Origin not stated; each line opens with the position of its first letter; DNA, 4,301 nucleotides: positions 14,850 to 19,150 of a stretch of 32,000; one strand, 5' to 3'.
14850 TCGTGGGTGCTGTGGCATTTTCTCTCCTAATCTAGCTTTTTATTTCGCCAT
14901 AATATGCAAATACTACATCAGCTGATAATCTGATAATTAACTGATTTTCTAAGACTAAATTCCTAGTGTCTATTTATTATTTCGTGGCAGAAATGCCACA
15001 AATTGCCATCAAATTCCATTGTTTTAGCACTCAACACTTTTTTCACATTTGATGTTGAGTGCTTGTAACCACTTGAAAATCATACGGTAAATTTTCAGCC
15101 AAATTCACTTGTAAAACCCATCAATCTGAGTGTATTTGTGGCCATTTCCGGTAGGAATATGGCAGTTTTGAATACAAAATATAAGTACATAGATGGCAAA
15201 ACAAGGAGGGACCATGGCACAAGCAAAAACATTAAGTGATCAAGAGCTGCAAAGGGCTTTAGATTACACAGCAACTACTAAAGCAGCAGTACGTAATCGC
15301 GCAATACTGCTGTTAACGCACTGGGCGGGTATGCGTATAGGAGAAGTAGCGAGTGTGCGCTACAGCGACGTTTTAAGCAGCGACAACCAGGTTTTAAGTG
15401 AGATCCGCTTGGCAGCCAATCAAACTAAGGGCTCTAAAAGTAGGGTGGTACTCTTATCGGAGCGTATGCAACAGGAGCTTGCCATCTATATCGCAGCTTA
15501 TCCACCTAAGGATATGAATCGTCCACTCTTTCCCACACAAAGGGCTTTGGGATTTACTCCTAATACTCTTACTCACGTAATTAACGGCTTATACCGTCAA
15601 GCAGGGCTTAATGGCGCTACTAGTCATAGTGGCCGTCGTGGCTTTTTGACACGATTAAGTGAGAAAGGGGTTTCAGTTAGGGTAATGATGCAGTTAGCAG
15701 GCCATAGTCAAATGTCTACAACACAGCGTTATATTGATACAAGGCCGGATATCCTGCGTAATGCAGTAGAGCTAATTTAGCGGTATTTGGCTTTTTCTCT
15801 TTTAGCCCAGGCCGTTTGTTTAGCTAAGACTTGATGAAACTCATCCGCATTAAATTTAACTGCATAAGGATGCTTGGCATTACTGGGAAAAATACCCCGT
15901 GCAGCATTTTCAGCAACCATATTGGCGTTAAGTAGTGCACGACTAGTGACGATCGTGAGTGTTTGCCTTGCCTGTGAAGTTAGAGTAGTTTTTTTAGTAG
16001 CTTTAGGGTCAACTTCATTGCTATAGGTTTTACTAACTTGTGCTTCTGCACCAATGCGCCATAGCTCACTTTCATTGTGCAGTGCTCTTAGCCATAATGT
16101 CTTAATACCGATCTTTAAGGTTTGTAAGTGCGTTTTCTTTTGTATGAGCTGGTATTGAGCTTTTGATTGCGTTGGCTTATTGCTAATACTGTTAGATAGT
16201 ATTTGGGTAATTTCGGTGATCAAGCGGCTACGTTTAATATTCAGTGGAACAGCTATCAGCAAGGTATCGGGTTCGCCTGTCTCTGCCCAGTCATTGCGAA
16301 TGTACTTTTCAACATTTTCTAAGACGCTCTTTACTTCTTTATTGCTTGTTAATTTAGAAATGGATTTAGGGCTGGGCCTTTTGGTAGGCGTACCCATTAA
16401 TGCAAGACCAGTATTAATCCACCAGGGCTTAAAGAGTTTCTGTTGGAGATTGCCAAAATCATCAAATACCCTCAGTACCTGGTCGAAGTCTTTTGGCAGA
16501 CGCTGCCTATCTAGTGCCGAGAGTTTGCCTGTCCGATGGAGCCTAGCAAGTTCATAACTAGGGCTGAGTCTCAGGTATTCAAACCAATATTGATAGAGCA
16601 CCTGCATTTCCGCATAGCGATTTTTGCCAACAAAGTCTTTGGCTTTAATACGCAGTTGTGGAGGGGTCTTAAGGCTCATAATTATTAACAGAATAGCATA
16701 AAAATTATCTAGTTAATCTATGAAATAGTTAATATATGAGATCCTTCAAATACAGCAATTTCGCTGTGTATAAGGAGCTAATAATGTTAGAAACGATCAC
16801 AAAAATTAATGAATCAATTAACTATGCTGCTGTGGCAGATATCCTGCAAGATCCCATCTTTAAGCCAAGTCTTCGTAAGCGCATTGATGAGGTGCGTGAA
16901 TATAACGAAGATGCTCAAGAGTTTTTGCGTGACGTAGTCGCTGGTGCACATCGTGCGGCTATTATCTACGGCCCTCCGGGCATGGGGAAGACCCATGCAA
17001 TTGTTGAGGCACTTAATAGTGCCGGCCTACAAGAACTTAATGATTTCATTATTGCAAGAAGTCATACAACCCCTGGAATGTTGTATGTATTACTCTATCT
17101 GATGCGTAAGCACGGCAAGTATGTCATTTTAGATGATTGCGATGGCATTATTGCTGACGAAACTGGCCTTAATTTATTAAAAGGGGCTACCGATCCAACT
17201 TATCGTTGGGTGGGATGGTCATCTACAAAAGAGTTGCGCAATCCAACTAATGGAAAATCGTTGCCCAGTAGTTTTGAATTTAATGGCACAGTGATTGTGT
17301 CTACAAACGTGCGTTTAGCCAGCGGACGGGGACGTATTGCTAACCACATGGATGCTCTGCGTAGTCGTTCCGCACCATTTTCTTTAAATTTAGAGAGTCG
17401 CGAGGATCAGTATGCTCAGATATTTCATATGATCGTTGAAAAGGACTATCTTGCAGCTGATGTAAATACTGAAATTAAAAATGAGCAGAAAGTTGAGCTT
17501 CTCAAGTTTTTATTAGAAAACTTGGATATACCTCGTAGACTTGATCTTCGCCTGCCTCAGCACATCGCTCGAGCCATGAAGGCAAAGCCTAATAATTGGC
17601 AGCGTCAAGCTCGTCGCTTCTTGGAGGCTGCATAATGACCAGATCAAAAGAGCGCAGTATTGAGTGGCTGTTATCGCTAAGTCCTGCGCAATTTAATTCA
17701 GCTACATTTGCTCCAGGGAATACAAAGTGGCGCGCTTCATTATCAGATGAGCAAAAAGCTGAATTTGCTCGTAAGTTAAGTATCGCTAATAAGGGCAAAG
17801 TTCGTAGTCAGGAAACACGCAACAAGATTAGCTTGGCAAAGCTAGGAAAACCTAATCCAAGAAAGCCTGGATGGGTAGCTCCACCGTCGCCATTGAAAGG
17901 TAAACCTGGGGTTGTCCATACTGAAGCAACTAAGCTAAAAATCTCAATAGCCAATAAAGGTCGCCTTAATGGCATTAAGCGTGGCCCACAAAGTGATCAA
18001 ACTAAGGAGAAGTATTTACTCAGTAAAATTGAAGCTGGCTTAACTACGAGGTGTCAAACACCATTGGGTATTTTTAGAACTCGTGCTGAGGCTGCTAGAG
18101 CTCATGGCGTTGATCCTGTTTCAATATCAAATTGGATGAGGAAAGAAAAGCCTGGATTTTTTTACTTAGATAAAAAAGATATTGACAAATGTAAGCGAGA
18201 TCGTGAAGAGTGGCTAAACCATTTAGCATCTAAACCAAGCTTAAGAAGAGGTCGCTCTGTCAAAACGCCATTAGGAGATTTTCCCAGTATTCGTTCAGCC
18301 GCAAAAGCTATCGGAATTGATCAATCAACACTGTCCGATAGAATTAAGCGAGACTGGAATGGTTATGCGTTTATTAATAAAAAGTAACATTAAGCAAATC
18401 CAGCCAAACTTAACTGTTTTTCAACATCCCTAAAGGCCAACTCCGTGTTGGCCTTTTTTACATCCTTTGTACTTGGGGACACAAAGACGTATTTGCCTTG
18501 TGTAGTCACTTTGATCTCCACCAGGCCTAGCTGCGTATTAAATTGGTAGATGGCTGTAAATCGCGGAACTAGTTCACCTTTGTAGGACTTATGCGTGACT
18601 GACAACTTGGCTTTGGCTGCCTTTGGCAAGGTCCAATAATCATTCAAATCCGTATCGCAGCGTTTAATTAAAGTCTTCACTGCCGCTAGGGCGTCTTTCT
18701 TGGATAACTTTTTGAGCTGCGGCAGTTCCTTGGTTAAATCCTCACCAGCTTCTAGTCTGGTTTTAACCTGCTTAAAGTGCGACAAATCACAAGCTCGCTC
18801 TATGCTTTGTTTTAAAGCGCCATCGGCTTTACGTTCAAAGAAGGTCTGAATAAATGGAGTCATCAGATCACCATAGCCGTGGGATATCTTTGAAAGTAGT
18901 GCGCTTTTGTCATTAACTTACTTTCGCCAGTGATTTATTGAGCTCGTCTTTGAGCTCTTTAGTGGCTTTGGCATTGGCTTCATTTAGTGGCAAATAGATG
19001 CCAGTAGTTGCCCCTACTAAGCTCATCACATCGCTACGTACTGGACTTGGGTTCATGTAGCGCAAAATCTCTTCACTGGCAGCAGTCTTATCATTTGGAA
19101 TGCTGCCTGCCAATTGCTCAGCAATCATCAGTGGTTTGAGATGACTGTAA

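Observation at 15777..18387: Clamp-loader-type AAA+ ATPase coupled to a nuclease-less homing-endonuclease DNA-binding protein, with a divergent 300-aa unknown: candidate undescribed island-borne system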

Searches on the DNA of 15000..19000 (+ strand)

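Call 13: search_dna_similar(query=window:15000-19000:+, collection=phages, mode=distant)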
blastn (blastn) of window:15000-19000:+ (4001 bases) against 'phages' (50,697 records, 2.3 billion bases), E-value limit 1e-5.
No match.

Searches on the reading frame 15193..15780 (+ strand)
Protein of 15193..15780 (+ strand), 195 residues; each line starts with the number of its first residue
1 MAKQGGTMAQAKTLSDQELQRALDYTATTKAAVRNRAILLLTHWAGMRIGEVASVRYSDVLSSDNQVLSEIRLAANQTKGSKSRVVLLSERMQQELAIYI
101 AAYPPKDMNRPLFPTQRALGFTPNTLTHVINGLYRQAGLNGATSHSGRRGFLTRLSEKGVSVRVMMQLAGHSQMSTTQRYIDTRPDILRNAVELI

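Call 7: search_protein_families(library=pfam, proteins=[window:15193-15780:+], max_evalue=0.1)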
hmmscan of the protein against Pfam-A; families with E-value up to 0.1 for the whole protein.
window:15193-15780:+ (195 aa): 1 family
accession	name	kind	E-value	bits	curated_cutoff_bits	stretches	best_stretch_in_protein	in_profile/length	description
PF00589.27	Phage_integrase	-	4.7e-26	92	27.1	1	13-183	2-168/172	Phage integrase family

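Call 10: search_protein_families(library=ncbifam, proteins=[window:15193-15780:+], max_evalue=0.01)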
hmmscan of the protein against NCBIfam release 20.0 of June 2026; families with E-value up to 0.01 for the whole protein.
window:15193-15780:+ (195 aa): 11 families
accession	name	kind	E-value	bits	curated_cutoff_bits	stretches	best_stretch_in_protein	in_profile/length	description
NF040815.2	recomb_XerA_Arch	equivalog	3.4e-24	85.8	220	1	10-190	93-261/263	site-specific tyrosine recombinase/integron integrase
NF001399.0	PRK00283.1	subfamily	8.8e-22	77.7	279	1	12-191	112-291/300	tyrosine recombinase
TIGR02225.1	recomb_XerD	equivalog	1.4e-21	77.1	329.6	1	12-191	102-282/290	site-specific tyrosine recombinase XerD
TIGR02224.1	recomb_XerC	equivalog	1.6e-19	70.4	335.15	1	12-186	105-280/295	tyrosine recombinase XerC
NF002331.0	PRK01287.1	subfamily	9.1e-17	61.1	371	1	11-181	139-310/365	site-specific tyrosine recombinase XerC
TIGR02249.1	integrase_gron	subfamily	5.6e-11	42.4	265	2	134-181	250-298/315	integron integrase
NF003462.0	PRK05084.1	equivalog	6.4e-08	31.7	267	1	29-193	191-354/360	tyrosine recombinase XerS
NF011946.0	PRK15417.1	equivalog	1.1e-05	24.7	435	1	134-181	265-313/337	integron integrase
NF007370.0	PRK09870.1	subfamily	1.4e-05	24.8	221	1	11-181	10-177/200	tyrosine-type DNA invertase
NF007371.0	PRK09871.1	subfamily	1.6e-05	24.5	222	1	8-181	1-172/198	tyrosine-type DNA invertase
NF040693.1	recomb_GmtY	equivalog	2.8e-05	23.5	340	1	28-73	213-259/441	gamma-mobile-trio recombinase GmtY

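Call 65: search_protein_families(library=phrogs, proteins=[window:15193-15780:+], max_evalue=0.001)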
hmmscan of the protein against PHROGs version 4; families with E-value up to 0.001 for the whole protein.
window:15193-15780:+ (195 aa): 4 families
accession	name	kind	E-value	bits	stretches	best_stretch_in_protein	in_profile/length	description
phrog_216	-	integration and excision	9e-38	131.1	1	2-194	44-235/301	integrase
phrog_1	-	integration and excision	1.3e-28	101.7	1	12-194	269-446/611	integrase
phrog_7269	-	integration and excision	8.8e-06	26.6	1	128-193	15-79/89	integrase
phrog_23271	-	unknown function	0.0001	23.2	1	143-188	10-55/67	-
